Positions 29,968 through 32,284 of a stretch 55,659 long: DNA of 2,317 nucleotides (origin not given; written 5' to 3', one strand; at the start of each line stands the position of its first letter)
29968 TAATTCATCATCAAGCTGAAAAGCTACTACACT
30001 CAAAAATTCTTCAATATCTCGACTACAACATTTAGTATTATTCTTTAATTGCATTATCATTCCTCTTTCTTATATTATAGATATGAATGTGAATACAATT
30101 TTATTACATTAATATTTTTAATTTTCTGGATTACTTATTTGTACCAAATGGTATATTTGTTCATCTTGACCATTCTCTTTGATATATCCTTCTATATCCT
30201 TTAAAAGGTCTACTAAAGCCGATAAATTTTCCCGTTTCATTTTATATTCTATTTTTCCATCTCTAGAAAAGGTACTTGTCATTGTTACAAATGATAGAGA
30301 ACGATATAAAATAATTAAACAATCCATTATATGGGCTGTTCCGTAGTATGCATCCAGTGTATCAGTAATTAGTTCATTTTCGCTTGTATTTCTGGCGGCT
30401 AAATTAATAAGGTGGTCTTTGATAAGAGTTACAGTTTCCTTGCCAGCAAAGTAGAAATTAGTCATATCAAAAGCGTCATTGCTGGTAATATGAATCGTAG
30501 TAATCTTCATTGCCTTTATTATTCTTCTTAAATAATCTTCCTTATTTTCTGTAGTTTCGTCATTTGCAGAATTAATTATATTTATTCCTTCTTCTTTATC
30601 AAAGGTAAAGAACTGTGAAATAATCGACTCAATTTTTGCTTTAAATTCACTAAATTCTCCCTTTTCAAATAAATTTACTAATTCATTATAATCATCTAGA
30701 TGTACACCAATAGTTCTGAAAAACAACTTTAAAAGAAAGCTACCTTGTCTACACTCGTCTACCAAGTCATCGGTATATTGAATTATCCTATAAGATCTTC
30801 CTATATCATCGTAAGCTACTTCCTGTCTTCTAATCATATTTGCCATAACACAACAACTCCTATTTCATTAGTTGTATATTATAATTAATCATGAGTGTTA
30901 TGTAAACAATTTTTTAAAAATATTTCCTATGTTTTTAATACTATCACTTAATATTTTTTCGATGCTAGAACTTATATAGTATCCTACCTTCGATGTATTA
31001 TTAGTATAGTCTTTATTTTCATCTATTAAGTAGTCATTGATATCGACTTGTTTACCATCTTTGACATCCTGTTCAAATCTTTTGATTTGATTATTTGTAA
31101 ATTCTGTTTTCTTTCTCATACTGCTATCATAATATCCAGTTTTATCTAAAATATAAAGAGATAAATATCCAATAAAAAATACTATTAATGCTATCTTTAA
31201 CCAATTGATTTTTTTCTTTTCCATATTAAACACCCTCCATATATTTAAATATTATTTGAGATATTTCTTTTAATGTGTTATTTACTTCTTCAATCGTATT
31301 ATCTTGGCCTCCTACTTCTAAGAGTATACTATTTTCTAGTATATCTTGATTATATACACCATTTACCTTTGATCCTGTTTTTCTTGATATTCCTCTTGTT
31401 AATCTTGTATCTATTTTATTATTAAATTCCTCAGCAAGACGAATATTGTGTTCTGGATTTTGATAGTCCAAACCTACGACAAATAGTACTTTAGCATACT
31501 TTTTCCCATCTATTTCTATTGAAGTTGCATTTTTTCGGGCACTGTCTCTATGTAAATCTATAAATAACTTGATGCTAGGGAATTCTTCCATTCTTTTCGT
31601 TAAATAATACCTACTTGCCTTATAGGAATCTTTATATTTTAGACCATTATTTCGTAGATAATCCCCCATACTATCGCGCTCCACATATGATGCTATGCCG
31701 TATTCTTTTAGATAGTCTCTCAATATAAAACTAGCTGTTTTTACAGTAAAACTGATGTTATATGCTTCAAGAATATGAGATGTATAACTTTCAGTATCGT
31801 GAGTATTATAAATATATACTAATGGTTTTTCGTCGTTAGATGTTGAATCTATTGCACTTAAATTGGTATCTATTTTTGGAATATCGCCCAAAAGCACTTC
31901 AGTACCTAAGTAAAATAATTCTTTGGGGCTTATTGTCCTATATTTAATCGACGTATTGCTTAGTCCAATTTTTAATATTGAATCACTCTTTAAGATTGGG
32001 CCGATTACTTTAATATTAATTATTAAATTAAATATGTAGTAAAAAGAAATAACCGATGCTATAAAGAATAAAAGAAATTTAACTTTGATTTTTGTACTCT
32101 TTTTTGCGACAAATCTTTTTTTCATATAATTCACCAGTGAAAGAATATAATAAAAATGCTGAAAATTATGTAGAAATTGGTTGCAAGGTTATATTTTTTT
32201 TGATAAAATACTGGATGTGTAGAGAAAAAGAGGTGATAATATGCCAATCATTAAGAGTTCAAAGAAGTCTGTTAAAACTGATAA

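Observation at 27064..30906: Autonomous three-gene cassette of domain-less proteins wedged into the conserved spoIIP-yqxA / lepA-hemW block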

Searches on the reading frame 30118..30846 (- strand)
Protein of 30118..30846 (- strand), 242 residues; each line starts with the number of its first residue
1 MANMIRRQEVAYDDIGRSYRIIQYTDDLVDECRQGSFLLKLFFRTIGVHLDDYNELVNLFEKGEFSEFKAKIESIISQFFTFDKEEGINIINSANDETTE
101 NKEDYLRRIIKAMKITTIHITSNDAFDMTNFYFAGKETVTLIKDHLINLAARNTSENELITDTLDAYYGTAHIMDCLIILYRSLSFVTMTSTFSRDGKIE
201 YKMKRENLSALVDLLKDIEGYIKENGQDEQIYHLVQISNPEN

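Call 3: search_protein_families(library=pfam, proteins=[window:30118-30846:-], max_evalue=1)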
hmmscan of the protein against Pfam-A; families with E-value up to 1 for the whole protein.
window:30118-30846:- (242 aa): 2 families
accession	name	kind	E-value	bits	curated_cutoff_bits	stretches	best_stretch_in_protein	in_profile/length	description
PF19810.5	HFX_2341_N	-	0.0017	19.2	30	1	88-145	26-81/120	HFX_2341-like, N-terminal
PF11126.13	Phage_DsbA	-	0.063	13.9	25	1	46-76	29-59/67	Transcriptional regulator DsbA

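Call 4: search_protein_families(library=padloc, proteins=[window:30118-30846:-], max_evalue=1)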
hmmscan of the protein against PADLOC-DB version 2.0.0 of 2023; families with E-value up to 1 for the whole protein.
window:30118-30846:- (242 aa): 0 families

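Call 5: search_protein_families(library=ncbifam, proteins=[window:30118-30846:-], max_evalue=1)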
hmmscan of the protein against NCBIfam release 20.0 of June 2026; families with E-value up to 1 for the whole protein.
window:30118-30846:- (242 aa): 1 family
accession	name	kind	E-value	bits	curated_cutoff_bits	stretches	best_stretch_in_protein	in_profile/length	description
NF004470.0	PRK05802.1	equivalog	0.42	9.6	313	1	74-128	214-268/330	sulfide/dihydroorotate dehydrogenase-like FAD/NAD-binding protein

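Call 6: search_protein_families(library=phrogs, proteins=[window:30118-30846:-], max_evalue=1)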
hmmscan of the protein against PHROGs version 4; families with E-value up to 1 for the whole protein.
window:30118-30846:- (242 aa): 6 families
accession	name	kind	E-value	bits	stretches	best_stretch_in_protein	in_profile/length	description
phrog_32893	-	unknown function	0.055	14.5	0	122-148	7-33/82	-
phrog_8674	-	unknown function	0.11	13.6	1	55-99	25-66/70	-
phrog_12640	-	unknown function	0.23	12.6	1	159-174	24-39/48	-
phrog_17536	-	unknown function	0.26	12.4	0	67-152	63-148/155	-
phrog_33425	-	unknown function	0.43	11.7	0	116-140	19-42/56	-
phrog_32789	-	unknown function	0.77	11.2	1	199-227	12-40/60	-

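Call 11: find_homologous_proteins(query=window:30118-30846:-)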
Query window:30118-30846:- (242 aa): 1 proteins with E <= 0.001 among 479 candidates.
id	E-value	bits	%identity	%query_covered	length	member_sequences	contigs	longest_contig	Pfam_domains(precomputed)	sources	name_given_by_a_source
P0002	5.6e-153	525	100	100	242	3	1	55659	-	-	-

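Call 17: search_solved_structures(query=window:30118-30846:-, max_evalue=10)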
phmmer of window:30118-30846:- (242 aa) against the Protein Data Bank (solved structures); distinct sequences matched with E-value up to 10: 1.
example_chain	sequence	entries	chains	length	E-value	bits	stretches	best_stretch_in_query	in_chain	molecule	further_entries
8f5h_A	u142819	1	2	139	0.55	13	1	193-234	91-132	S2hlx_EX_19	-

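Call 67: predict_structure(protein=window:30118-30846:-)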
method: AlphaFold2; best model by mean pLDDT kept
length: 242 residues; sequences in the alignment: 1
mean_pLDDT: 40.4   pTM: 0.33
mean pLDDT of the five models: 40.4, 36.6, 35.8, 35.8, 33.8
residues with pLDDT >= 90: 0; 70-90: 0; 50-70: 73; < 50: 169
segments of 3 or more residues with pLDDT < 50: 1-48, 79-136, 164-200, 225-242
pLDDT, mean of each block of 10 residues (from residue 1): 26 28 30 32 40 59 55 52 35 36 34 26 25 42 61 57 43 35 35 40 57 55 44 24 26
secondary structure, 60 per line:
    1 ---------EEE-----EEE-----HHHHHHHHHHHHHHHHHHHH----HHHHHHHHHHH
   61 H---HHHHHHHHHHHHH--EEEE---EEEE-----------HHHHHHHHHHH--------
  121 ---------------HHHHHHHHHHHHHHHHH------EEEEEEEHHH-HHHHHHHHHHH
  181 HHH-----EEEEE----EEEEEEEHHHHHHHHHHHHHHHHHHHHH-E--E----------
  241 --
elements in order: E10-12 E18-20 H26-45 H50-61 H65-77 E80-83 E87-90 H102-112 H136-152 E159-165 H170-183 E189-193 E198-204 H205-225
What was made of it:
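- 30118..30846 (-): Gene A, 242 aa, acidic (pI 4.8) and soluble. A singleton with no relative outside the window's own species. The single-sequence model is poor, pLDDT 40 (call 67).
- Closest known: PF19810 HFX_2341_N. Different: It covers a short stretch in a low-confidence part of the A model (call 67) and is not supported by any other search.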

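Call 90: search_dna_similar(query=window:30118-30846:-, collection=phages, mode=protein, max_evalue=0.01, max_rows=10)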
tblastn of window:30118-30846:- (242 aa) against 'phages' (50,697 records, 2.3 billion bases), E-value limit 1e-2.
No match.

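Call 91: fold_search(model_id=the predicted structure, library=pdb)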
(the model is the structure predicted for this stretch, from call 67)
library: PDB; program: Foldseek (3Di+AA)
matches with E <= 10: 883; with E <= 0.001: 0
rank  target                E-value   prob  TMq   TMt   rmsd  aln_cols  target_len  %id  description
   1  6k4y_M                9.2e-03  0.51  0.18  0.20  22.6       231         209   12  CryoEM structure of sigma appropriation complex (released 2019-08-07)
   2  7qcd_F                1.7e-01  0.08  0.15  0.14  31.7       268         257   13  CryoEM structure of the Smc5/6-holocomplex (composite structure) (released 2022-09-21)
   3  5o5e                  1.8e-01  0.28  0.16  0.11  10.6       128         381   11  Crystal structure of human UDP-N-acetylglucosamine-dolichyl-phosphate N-acetylglucosaminephosphotransferase (DPAGT1) (V2 (released 2018-02-28)
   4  8q3b_C                2.0e-01  0.69  0.23  0.17   6.1       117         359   10  The closed state of the ASFV apo-RNA polymerase (released 2024-02-14)
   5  3r0a_A                2.0e-01  0.16  0.14  0.22  10.6       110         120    9  Possible transcriptional regulator from Methanosarcina mazei Go1 (gi 21227196) (released 2011-03-23)
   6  9znn_A                2.2e-01  0.23  0.16  0.11  10.5       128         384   11  Cryo-EM structure of human UDP-N-acetylglucosamine-dolichyl-phosphate N-acetylglucosaminephosphotransferase (DPAGT1) i (released 2026-02-04)
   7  6fm9                  2.4e-01  0.25  0.17  0.11  10.6       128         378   11  Crystal structure of human UDP-N-acetylglucosamine-dolichyl-phosphate N-acetylglucosaminephosphotransferase (DPAGT1) (released 2018-02-28)
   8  6bw5_A                2.5e-01  0.25  0.17  0.11   9.7       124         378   11  Human GPT (DPAGT1) in complex with tunicamycin (released 2018-02-21)
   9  12dl_IA               2.7e-01  0.51  0.19  0.32  12.8        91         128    8  Native structure of the cytoplasmic lattice (CPL) asymmetric unit from mouse MII eggs (released 2026-04-08)
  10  1kaf_A                2.8e-01  0.47  0.17  0.34  11.0       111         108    9  DNA Binding Domain Of The Phage T4 Transcription Factor MotA (AA105-211) (released 2001-11-21)
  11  9xrl_AH               2.8e-01  0.44  0.15  0.27   7.2        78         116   13  Structure of mouse cytoplasmic lattice (CPL) repeating unit (released 2026-03-18)
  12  8xx4_C                3.0e-01  0.66  0.25  0.18   4.9       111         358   10  ASFV RNAP elongation complex (released 2025-01-22)
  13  6fwz                  3.0e-01  0.23  0.17  0.12  10.1       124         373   10  Crystal structure of human UDP-N-acetylglucosamine-dolichyl-phosphate N-acetylglucosaminephosphotransferase (DPAGT1) (V2 (released 2018-07-25)
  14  8x7v_B                3.2e-01  0.57  0.19  0.41   6.7        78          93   13  Structure of human SCMC ternary complex (released 2024-10-09)
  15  6bw5_C                3.2e-01  0.23  0.17  0.12  10.4       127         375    9  Human GPT (DPAGT1) in complex with tunicamycin (released 2018-02-21)
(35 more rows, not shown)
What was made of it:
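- Tried and rejected: The A model was too poor (pLDDT 40) for its matches to mean anything (calls 67, 91).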

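Call 99: find_related_loci(query=window:30118-30846:-, collection=viral_contigs, flank=5000)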
Query window:30118-30846:- (242 aa) in viral_contigs; peptide patterns used: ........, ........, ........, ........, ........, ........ (x = any residue, [..] = any of these).
3 stretches matched a pattern, but none encodes a relative of the query by tblastn (E <= 1e-3).

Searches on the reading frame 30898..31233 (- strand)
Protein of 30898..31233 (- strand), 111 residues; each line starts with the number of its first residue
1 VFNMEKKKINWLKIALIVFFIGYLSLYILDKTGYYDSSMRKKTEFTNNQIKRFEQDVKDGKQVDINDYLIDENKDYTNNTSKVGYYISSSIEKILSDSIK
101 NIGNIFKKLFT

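Call 3: search_protein_families(library=pfam, proteins=[window:30898-31233:-], max_evalue=1)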
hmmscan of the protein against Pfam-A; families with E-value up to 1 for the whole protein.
window:30898-31233:- (111 aa): 2 families
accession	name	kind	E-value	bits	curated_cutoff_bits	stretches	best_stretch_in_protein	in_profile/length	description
PF00416.27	Ribosomal_S13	-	0.026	15.4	31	1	40-102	41-100/128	Ribosomal protein S13/S18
PF24400.1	DUF7544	-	0.031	13.9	27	1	10-33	25-41/302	Family of unknown function (DUF7544)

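Call 5: search_protein_families(library=ncbifam, proteins=[window:30898-31233:-], max_evalue=1)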
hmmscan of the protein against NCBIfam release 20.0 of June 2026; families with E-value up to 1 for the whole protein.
window:30898-31233:- (111 aa): 0 families

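Call 58: find_related_loci(query=A6, collection=metagenome_contigs, flank=10000)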
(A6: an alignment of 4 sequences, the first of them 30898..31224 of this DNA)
Query A6 (108 aa) in metagenome_contigs; peptide patterns used: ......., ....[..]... (x = any residue, [..] = any of these).
600 stretches matched a pattern (row limit reached: there are more); 1 encode a relative of the query (tblastn E <= 1e-3); 1 distinct loci.
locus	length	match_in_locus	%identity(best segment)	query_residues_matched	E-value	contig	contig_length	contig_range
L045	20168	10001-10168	32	8-63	7e-6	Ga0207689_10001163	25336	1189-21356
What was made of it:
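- Tried and rejected: A scan of JGI contigs seeded on yqxA gave one distant, uninformative locus (call 58).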

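Call 60: find_encoding_contigs(protein=window:30898-31224:-, flank=10000, max_places=10)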
Protein window:30898-31224:- (108 aa): 1 contig read that carries it; 1 place shown.
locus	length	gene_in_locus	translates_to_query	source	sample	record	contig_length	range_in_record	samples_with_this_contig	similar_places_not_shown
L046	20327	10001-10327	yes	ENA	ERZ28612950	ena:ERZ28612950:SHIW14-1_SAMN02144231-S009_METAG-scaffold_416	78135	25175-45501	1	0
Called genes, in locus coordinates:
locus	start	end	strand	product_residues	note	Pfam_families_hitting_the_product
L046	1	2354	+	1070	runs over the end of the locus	-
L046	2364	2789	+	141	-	-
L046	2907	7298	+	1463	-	-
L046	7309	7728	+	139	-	-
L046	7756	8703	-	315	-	PF01841:Transglut_core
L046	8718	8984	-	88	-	PF01649:Ribosomal_S20p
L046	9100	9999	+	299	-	PF07454:SpoIIP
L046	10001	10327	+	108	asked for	-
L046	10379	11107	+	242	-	-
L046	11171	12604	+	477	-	-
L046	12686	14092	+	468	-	-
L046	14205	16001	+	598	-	PF00009:GTP_EFTU, PF03144:GTP_EFTU_D2, PF00679:EFG_C, PF06421:LepA_C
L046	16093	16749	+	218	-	-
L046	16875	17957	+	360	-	PF04055:Radical_SAM, PF06969:HemN_C (weak)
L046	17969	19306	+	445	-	PF12733:Cadherin-like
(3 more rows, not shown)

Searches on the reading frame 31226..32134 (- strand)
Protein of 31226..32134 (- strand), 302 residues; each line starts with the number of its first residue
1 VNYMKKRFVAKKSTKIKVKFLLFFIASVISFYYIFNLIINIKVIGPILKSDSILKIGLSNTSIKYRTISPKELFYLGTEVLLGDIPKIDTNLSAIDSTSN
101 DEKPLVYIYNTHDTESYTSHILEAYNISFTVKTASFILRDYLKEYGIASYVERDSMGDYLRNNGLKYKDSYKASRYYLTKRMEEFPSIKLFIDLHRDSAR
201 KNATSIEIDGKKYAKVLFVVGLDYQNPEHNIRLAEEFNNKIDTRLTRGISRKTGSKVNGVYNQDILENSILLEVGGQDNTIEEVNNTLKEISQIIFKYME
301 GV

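Call 3: search_protein_families(library=pfam, proteins=[window:31226-32134:-], max_evalue=1)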
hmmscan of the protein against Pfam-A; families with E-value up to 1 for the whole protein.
window:31226-32134:- (302 aa): 3 families
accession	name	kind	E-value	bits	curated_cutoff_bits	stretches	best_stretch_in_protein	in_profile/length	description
PF07454.18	SpoIIP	-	4.4e-50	171.1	24.4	1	98-295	75-268/269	Stage II sporulation protein P (SpoIIP)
PF15407.12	Spo7_2_N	-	0.12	12.5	25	1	60-88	9-37/64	Sporulation protein family 7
PF25029.1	MOM1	-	0.16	12.2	27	1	102-137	33-68/127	MOM1-like domain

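Call 5: search_protein_families(library=ncbifam, proteins=[window:31226-32134:-], max_evalue=1)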
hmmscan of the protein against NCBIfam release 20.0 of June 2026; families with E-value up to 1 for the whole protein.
window:31226-32134:- (302 aa): 3 families
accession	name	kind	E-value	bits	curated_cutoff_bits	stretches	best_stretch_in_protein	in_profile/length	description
TIGR02867.1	spore_II_P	subfamily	1.1e-44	152.7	123.15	1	106-299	1-195/196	stage II sporulation protein P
NF047846.1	FlagFilOutFlaA2Lepto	equivalog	0.025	14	440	1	136-234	65-155/231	flagellar filament outer layer protein FlaA2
NF052672.1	CPF_0552_fam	subfamily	0.16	11.7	85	1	270-300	49-79/80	CPF_0552 family protein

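Call 18: find_related_loci(query=window:31226-32134:-, collection=genome_contigs, flank=10000)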
Query window:31226-32134:- (302 aa) in genome_contigs; peptide patterns used: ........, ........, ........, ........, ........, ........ (x = any residue, [..] = any of these).
98 stretches matched a pattern; 37 encode a relative of the query (tblastn E <= 1e-3); 37 distinct loci.
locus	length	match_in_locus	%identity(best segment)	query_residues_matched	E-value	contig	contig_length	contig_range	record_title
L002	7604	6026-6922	70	4-302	5e-136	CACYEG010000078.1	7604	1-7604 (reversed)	MAG: uncultured Erysipelotrichaceae bacterium isolate RUG11867 genome assembly, contig: RUG11867_asm_78, whole genome sh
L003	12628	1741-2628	49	6-295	8e-83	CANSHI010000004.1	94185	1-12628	MAG TPA_asm: uncultured bacterium isolate SRR15510232_bin.9_metawrap_v1.3_MAG genome assembly, contig: NODE.193_length_9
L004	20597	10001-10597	51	106-301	2e-57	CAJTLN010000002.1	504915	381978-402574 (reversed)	MAG TPA_asm: uncultured Bacilli bacterium isolate MGBC100111 genome assembly, contig: MGBC100111.2, whole genome shotgun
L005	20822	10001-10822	41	16-302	1e-50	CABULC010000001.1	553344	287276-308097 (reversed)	MAG TPA_asm: uncultured Clostridium sp. isolate MGYG-HGUT-04102 genome assembly, contig: GUT_GENOME256424_1, whole genom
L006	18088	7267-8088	41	16-302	9e-50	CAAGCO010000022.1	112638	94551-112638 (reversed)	MAG TPA_asm: Bacilli bacterium, isolate HGM10772, WGS project CAAGCO010000000 data, contig: SRS476120_52_k119_222477, wh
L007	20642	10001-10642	42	85-300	2e-47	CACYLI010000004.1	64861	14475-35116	MAG: uncultured Erysipelotrichaceae bacterium isolate RUG12046 genome assembly, contig: RUG12046_asm_4, whole genome sho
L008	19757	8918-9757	39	18-300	5e-47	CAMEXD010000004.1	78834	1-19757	MAG: uncultured Mycoplasma sp. isolate SRR15057922_bin.27_metaWRAP_v1.3_MAG genome assembly, contig: ERZ10407413.85, who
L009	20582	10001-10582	43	104-299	3e-47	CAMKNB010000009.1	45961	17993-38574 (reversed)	MAG: uncultured Tenericutes bacterium isolate SRR12081293_bin.88_metaWRAP_v1.3_MAG genome assembly, contig: ERZ12289773.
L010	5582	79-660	46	106-302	3e-47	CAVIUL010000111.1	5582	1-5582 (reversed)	bacterium isolate H07617-L1_cleanbin_000038 genome assembly, contig: Spades_H07617-L1_contig_9250, whole genome shotgun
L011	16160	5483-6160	41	76-302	3e-47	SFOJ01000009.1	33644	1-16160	MAG: Mollicutes bacterium isolate W3P13.010 Contig260, whole genome shotgun sequence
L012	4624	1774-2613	39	18-300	1e-46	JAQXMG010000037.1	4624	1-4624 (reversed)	MAG: bacterium isolate SUG1322 k141_2252942, whole genome shotgun sequence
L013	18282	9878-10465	46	102-299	6e-46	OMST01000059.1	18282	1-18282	uncultured Clostridiales bacterium isolate RUG840 genome assembly, contig: k87_28958489, whole genome shotgun sequence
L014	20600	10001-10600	46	91-295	5e-46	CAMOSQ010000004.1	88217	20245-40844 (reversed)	MAG: uncultured Bacillales bacterium isolate SRR873602_bin.41_metaWRAP_v1.3_MAG genome assembly, contig: NODE_289_length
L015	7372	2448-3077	43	87-300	8e-46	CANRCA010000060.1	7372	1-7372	MAG: uncultured Bacilli bacterium isolate Lapin-027__bin88 genome assembly, contig: Lapin-027__NODE_10822_length_7372_co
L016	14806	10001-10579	43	106-300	1e-45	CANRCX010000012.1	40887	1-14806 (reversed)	MAG: uncultured Bacilli bacterium isolate Lapin-026__bin53 genome assembly, contig: Lapin-026__NODE_981_length_40887_cov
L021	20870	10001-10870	37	3-299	3e-44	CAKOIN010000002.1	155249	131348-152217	MAG: uncultured Bacilli bacterium isolate REFINED_METABAT215_TOP10_CONTIGS_1500_ASSEMBLY_K77_MERGED__Hadza_MoBio_hadza-A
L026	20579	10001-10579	43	105-297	1e-42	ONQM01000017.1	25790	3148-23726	uncultured Clostridiales bacterium isolate RUG530 genome assembly, contig: scaffold_1175, whole genome shotgun sequence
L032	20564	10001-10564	36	104-295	9e-33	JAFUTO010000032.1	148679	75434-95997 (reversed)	MAG: Bacilli bacterium isolate RGIG4813 Roe_deer_Reticulum.Co__c948910, whole genome shotgun sequence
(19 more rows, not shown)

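Call 74: search_protein_families(library=pfam, proteins=[L002:7291-7602:+], max_evalue=0.1)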
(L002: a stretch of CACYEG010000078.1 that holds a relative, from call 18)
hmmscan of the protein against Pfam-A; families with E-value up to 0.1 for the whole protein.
L002:7291-7602:+ (104 aa): 1 family
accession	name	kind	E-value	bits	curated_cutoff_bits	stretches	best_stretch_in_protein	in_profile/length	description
PF11526.13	Pfc11_Clp1_ID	-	0.074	12.8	24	0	71-83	18-30/43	Pcf11, Clp1-interaction domain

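Call 94: search_protein_families(library=pfam, proteins=[L005:11578-13347:+, L007:12197-13954:+, L021:11623-13395:+, L005:11152-11493:-, L014:11021-12586:+, L004:10992-11609:+, L026:10940-11557:+, L032:10911-11330:+, L008:10239-10637:+, L007:11390-12148:+], max_evalue=0.001)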
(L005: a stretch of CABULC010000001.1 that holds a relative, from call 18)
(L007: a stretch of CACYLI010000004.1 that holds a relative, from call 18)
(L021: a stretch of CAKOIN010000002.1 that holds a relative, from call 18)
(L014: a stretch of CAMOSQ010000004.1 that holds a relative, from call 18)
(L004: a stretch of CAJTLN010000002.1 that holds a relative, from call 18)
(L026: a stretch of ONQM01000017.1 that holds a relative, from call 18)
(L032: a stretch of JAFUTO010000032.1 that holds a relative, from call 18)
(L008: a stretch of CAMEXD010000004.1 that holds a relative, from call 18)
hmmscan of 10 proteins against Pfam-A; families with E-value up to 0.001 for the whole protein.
L005:11578-13347:+ (589 aa): 4 families
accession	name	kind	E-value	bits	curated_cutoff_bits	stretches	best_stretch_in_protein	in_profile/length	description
PF08459.17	UvrC_RNaseH_dom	-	9.6e-45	152.7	22.3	1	371-521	2-159/159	UvrC RNAse H endonuclease domain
PF22920.2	UvrC_RNaseH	-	5.3e-20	71.9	24.3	1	245-349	1-114/116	UvrC Ribonuclease H-like domain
PF01541.30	GIY-YIG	-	3e-09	37.5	22.6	1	16-90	2-78/78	GIY-YIG catalytic domain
PF14520.12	HHH_5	-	0.00017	22.4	27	1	537-587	4-57/57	Helix-hairpin-helix domain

L007:12197-13954:+ (585 aa): 4 families
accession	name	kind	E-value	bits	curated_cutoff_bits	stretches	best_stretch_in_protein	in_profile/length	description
PF08459.17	UvrC_RNaseH_dom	-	5.2e-46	156.8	22.3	1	368-517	3-159/159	UvrC RNAse H endonuclease domain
PF22920.2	UvrC_RNaseH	-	3.4e-18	66.1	24.3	1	241-345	1-114/116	UvrC Ribonuclease H-like domain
PF01541.30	GIY-YIG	-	3.4e-11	43.7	22.6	1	13-87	2-78/78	GIY-YIG catalytic domain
PF14520.12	HHH_5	-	0.00039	21.3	27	1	532-579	3-53/57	Helix-hairpin-helix domain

L021:11623-13395:+ (590 aa): 3 families
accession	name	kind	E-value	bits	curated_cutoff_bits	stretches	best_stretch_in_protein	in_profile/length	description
PF08459.17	UvrC_RNaseH_dom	-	5.9e-45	153.4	22.3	1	371-521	2-159/159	UvrC RNAse H endonuclease domain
PF22920.2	UvrC_RNaseH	-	9.9e-20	71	24.3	1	245-349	1-114/116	UvrC Ribonuclease H-like domain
PF01541.30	GIY-YIG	-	1.9e-08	34.9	22.6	1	16-90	2-78/78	GIY-YIG catalytic domain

L005:11152-11493:- (113 aa): 1 family
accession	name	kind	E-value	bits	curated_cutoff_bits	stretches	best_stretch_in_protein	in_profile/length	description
PF01205.25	UPF0029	-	1.9e-28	99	27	1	12-111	1-105/107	Uncharacterized protein family UPF0029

L014:11021-12586:+ (521 aa): 4 families
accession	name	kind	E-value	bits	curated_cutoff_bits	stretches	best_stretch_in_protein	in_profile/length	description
PF12072.13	RNase_Y_N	-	2.7e-46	158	32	1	8-205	3-200/201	RNase Y N-terminal region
PF01966.28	HD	-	4e-22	79.1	22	1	338-429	2-115/116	HD domain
PF00013.35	KH_1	-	9.5e-09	35.3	21.5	1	214-270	3-63/66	KH domain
PF08668.18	HDOD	-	5.3e-06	26.5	22.9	1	338-395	96-154/196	HDOD domain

L004:10992-11609:+ (205 aa): 0 families

L026:10940-11557:+ (205 aa): 1 family
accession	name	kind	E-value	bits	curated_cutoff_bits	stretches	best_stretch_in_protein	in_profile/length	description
PF02677.20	QueH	-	1.2e-68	231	23.5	1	25-201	1-174/175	Epoxyqueuosine reductase QueH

L032:10911-11330:+ (139 aa): 0 families

L008:10239-10637:+ (132 aa): 1 family
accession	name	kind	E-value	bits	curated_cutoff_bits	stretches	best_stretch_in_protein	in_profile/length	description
PF17761.7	DUF1016_N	-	3.8e-26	92.3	32.8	1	13-107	18-113/137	DUF1016 N-terminal domain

L007:11390-12148:+ (252 aa): 0 families
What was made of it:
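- In most relatives the genes after yqxA are housekeeping genes, so position next to spoIIP carries little functional information (call 94).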
